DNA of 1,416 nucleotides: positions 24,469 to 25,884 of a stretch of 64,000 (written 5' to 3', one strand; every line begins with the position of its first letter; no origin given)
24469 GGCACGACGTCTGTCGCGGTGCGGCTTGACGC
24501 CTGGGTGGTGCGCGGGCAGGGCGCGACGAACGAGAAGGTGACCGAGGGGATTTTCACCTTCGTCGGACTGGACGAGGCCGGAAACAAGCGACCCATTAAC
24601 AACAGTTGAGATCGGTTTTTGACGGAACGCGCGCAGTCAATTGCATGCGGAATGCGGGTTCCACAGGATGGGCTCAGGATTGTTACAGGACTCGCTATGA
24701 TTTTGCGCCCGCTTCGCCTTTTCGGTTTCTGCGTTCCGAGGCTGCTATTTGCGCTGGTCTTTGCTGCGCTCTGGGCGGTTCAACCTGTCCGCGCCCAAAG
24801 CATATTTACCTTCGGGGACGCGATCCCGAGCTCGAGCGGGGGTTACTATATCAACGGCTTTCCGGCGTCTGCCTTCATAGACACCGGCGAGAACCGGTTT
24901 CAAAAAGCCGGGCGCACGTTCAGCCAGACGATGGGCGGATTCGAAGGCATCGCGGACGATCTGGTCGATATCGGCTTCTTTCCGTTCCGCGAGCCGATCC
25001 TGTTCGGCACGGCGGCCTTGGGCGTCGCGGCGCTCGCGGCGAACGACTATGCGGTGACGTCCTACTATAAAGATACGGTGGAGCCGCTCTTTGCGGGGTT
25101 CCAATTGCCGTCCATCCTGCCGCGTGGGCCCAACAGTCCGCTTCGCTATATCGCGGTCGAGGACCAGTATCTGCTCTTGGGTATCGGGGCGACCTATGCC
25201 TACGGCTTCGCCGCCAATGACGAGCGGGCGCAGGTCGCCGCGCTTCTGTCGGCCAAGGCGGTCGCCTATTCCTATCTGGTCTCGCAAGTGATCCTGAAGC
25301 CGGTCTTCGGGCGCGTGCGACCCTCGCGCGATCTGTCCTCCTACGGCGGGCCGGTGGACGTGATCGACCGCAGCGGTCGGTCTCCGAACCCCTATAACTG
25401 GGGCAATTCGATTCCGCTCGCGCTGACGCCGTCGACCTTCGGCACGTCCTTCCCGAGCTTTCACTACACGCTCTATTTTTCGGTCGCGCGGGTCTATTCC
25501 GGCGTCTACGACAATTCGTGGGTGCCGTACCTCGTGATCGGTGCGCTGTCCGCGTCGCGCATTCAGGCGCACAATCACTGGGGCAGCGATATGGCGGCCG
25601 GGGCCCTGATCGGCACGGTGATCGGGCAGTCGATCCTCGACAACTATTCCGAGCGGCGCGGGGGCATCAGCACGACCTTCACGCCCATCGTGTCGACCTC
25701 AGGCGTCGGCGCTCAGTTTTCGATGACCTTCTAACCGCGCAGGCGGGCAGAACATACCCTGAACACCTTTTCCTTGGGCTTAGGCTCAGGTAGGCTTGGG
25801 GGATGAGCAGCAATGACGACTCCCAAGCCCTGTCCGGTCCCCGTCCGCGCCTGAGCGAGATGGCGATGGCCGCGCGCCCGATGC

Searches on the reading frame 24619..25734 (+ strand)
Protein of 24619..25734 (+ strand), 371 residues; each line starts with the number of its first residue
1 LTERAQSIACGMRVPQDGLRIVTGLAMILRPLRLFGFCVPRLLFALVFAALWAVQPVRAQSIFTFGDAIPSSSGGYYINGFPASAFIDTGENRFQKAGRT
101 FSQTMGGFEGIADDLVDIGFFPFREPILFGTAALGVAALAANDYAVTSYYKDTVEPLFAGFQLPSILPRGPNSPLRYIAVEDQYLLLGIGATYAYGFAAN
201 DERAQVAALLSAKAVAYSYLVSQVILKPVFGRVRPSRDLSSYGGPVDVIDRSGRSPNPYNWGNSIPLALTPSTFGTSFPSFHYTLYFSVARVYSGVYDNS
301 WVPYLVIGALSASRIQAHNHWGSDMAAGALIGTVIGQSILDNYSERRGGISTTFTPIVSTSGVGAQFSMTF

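Call 64: search_protein_families(library=pfam, proteins=[window:24619-25734:+], max_evalue=0.001)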
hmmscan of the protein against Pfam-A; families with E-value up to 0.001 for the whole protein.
window:24619-25734:+ (371 aa): 1 family
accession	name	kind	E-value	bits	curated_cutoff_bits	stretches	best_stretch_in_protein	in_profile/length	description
PF01569.27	PAP2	-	1e-09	38.6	27.2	1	214-338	8-120/130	PAP2 superfamily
